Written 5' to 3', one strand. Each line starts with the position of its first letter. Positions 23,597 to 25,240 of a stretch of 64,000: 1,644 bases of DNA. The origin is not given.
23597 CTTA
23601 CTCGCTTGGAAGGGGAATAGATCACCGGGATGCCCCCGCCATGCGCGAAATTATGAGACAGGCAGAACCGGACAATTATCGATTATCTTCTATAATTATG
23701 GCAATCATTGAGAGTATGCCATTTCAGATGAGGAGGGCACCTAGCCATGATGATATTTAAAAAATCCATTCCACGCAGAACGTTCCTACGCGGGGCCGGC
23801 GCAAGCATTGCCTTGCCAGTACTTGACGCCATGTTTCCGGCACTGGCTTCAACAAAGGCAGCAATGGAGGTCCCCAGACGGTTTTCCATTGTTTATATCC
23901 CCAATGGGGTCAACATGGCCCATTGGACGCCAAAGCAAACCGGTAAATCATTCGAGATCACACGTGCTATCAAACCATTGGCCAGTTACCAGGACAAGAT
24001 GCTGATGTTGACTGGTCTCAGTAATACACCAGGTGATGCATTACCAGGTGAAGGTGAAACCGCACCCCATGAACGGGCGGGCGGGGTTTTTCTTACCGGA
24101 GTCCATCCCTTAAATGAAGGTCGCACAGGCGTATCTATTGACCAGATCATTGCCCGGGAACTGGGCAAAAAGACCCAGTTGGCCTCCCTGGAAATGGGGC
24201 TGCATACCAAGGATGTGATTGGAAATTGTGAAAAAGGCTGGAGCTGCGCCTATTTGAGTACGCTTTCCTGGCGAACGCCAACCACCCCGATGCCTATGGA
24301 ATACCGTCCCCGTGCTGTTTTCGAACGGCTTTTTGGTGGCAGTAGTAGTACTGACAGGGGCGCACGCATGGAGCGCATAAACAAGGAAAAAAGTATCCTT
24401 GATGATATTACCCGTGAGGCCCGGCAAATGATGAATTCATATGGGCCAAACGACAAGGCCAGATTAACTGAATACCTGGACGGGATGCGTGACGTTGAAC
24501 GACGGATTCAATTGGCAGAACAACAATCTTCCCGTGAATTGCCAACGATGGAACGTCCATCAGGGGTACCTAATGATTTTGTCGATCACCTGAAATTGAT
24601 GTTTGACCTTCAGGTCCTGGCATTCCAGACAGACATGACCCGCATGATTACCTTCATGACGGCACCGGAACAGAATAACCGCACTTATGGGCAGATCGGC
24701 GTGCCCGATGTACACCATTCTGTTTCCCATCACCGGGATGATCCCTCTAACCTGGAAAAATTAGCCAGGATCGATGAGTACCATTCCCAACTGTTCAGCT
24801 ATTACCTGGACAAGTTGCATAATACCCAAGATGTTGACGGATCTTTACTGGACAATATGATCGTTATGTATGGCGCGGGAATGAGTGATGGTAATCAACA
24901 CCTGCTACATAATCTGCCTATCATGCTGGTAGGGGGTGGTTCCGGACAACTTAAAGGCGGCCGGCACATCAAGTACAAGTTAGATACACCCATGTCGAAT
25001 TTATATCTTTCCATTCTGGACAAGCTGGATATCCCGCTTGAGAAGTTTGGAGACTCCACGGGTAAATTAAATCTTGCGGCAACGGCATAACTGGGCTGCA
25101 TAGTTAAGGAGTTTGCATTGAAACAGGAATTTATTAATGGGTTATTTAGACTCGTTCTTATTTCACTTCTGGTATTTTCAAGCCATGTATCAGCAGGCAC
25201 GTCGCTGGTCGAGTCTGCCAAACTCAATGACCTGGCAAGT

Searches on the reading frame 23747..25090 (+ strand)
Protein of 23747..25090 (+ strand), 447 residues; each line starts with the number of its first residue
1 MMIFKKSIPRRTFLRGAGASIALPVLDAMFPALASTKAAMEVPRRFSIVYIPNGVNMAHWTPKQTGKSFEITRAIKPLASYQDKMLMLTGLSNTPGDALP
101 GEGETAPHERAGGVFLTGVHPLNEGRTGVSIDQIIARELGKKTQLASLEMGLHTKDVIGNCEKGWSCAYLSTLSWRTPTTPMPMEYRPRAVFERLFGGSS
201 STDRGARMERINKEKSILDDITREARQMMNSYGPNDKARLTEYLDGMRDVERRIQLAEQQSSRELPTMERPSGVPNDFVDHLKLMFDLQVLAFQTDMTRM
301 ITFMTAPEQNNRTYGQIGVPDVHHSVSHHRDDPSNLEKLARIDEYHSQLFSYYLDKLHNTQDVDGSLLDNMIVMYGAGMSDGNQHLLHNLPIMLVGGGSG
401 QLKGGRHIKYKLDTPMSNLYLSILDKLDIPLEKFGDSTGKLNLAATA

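Call 10: search_protein_families(library=ncbifam, proteins=[window:23747-25090:+], max_evalue=0.001)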
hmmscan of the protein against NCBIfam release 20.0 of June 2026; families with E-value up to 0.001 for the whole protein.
window:23747-25090:+ (447 aa): 0 families

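Call 94: find_encoding_contigs(protein=window:23747-25090:+, flank=10000, max_places=6)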
Protein window:23747-25090:+ (447 aa): 3 contigs read that carry it; 3 places shown.
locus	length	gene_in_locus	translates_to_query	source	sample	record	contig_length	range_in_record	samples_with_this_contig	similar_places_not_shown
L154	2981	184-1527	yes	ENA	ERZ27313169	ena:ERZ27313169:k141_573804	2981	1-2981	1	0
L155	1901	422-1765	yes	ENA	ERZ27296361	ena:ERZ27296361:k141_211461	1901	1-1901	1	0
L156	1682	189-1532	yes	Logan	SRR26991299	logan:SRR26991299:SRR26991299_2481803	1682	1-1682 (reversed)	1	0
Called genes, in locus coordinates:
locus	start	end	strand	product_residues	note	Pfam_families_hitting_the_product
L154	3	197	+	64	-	?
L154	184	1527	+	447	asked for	PF07586:HXXSHH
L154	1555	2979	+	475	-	?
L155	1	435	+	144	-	?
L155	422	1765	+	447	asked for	PF07586:HXXSHH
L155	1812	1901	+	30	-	?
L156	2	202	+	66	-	?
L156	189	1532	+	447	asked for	PF07586:HXXSHH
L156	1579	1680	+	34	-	?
